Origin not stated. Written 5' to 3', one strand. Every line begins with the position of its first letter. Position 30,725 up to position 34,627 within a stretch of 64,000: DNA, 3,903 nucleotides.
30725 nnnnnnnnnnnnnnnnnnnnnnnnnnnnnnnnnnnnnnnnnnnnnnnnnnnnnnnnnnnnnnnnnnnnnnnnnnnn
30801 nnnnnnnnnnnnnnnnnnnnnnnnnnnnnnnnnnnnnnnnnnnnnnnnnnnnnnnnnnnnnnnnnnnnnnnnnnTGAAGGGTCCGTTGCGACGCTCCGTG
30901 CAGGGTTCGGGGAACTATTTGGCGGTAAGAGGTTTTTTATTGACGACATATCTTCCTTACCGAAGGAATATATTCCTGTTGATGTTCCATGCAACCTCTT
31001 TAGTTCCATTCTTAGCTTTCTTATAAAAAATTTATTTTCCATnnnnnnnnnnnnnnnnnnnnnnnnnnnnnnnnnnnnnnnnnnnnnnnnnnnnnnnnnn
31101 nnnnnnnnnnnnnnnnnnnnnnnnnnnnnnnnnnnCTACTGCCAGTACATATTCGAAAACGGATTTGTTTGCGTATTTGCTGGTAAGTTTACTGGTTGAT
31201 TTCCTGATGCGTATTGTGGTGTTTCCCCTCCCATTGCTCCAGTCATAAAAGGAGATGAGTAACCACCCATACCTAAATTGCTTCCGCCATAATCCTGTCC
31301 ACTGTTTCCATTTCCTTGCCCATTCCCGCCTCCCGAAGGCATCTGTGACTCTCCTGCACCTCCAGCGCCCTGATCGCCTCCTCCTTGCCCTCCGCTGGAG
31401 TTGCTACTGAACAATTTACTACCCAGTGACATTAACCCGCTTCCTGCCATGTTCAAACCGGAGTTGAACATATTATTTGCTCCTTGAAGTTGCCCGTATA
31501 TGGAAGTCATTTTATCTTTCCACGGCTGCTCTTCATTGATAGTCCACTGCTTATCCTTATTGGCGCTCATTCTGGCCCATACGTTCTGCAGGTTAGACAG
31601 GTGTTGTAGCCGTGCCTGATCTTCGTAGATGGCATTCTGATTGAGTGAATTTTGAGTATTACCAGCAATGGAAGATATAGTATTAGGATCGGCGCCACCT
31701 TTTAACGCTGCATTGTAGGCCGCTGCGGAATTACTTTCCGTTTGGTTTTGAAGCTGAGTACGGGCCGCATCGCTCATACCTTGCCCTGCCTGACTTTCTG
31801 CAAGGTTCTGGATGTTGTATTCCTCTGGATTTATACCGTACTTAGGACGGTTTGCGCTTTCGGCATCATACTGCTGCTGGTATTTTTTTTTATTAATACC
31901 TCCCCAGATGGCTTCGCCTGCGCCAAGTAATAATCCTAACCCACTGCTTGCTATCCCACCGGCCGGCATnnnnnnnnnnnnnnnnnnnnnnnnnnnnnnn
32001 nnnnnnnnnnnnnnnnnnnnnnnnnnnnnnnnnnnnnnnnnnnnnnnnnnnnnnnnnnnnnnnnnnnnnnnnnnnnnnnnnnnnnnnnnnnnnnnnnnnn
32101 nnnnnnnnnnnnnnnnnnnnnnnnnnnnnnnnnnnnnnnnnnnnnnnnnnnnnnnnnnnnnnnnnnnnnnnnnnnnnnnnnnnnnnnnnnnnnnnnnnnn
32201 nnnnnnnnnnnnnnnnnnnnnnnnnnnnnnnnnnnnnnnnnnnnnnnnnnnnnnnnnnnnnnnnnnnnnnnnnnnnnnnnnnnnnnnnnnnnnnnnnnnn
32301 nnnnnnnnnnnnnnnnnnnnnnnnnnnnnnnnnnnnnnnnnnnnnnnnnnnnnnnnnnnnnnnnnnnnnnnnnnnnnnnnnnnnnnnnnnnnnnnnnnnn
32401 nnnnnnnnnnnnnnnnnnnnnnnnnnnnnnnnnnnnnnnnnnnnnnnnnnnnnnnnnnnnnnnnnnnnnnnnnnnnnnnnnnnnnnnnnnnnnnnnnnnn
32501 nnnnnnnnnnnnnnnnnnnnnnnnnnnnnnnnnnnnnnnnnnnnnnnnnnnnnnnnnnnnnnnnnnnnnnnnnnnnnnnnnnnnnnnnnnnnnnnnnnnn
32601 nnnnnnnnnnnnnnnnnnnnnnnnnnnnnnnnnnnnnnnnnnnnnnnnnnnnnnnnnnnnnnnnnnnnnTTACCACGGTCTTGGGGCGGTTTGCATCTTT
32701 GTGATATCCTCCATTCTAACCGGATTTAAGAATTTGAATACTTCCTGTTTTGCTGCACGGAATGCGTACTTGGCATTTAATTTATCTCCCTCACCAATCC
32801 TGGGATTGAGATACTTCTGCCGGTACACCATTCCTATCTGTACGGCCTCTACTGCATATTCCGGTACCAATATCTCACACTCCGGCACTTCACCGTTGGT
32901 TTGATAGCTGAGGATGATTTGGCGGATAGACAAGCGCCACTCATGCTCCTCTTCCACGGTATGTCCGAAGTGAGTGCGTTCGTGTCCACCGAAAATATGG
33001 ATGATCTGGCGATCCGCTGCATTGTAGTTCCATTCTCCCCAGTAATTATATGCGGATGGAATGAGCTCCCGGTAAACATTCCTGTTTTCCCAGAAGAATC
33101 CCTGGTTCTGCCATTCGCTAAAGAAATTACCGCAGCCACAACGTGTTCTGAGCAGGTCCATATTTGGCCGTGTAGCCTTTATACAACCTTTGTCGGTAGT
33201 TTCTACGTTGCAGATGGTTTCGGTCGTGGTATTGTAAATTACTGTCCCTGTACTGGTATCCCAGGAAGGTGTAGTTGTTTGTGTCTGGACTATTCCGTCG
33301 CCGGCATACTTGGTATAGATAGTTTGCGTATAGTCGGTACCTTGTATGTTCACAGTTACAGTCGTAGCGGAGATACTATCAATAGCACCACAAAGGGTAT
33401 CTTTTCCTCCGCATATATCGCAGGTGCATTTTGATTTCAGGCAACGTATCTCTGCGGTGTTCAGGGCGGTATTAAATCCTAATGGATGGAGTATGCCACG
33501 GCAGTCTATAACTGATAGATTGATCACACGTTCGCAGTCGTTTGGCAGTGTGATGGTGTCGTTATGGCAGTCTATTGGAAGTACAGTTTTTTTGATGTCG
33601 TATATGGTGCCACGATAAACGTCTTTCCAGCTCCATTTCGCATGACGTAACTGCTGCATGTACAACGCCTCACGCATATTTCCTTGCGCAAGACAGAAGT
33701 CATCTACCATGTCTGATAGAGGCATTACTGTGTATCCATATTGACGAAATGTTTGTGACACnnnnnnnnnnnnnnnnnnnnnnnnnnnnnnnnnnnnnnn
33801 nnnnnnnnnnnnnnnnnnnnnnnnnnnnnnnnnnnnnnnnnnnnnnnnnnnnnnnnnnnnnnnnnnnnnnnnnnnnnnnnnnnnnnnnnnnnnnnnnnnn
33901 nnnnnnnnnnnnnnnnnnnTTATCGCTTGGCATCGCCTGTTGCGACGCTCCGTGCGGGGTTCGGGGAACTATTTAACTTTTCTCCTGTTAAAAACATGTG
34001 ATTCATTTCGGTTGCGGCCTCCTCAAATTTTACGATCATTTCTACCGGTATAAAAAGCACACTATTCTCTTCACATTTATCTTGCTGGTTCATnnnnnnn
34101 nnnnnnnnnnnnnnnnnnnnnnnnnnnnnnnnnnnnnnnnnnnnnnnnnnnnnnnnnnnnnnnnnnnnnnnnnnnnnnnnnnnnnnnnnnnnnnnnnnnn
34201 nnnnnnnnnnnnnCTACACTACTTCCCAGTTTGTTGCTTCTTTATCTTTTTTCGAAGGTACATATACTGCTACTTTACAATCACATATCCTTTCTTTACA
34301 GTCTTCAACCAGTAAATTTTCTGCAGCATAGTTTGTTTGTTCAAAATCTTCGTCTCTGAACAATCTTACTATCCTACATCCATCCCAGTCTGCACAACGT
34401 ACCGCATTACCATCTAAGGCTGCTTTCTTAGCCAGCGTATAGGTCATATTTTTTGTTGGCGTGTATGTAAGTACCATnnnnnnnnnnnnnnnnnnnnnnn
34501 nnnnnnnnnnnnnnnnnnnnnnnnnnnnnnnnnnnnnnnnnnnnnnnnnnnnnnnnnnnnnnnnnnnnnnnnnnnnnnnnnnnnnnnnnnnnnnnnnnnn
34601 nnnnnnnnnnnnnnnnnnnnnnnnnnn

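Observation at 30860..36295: Three mini-cassettes inserted between structural genes, each a tiny ORF flanked by inverted IGR-1 copies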

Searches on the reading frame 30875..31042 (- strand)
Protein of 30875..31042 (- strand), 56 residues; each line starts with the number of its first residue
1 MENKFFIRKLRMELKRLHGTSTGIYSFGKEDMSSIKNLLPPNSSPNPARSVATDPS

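Call 48: search_protein_families(library=pfam, proteins=[window:30875-31042:-], max_evalue=0.1)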
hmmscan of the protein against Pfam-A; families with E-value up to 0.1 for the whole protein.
seq(56 aa): 0 families

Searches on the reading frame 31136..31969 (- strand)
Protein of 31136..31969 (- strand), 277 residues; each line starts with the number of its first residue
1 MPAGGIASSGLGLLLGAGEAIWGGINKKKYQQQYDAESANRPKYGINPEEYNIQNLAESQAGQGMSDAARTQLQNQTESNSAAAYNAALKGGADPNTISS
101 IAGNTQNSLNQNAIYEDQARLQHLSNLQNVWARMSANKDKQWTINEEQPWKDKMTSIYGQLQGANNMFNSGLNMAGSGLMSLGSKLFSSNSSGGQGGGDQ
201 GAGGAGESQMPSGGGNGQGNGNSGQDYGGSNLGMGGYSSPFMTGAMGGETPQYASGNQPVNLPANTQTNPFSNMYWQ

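Call 10: search_protein_families(library=phrogs, proteins=[window:31136-31969:-], max_evalue=0.001)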
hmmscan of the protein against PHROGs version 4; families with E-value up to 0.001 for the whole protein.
window:31136-31969:- (277 aa): 0 families

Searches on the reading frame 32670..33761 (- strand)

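Call 10: search_protein_families(library=phrogs, proteins=[window:32670-33761:-], max_evalue=0.001)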
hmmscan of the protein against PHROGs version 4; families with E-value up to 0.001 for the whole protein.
window:32670-33761:- (363 aa): 1 family
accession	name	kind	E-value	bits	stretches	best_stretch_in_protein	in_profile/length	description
phrog_13977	-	head and packaging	0.00015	22.3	1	9-103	18-115/273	virion structural protein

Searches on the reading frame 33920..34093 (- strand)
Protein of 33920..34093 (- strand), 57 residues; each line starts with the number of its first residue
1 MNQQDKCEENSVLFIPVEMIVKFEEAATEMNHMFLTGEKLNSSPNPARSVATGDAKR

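Call 45: search_protein_representatives(protein=window:33920-34093:-)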
Query: 57 residues. Proteins with E-value up to 0.001 (for the whole library): 1; up to 1e-10: 1; up to 1e-30: 0. The best 1 are listed.
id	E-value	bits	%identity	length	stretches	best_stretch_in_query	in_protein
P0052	2.1e-30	117.6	100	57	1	1-57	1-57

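Call 48: search_protein_families(library=pfam, proteins=[window:33923-34093:-], max_evalue=0.1)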
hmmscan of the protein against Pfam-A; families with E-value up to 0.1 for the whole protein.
seq(57 aa): 0 families

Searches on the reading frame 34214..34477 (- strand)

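Call 10: search_protein_families(library=phrogs, proteins=[window:34214-34477:-], max_evalue=0.001)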
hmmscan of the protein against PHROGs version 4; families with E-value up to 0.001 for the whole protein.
window:34214-34477:- (87 aa): 0 families

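Call 48: search_protein_families(library=pfam, proteins=[window:34214-34477:-], max_evalue=0.1)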
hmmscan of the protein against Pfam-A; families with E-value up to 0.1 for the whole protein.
window:34214-34477:- (87 aa): 1 family
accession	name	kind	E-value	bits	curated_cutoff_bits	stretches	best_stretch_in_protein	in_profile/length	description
PF11195.14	Tad2-like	-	0.00013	22.9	25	1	11-87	1-73/73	Thoeris anti-defense 2-like domain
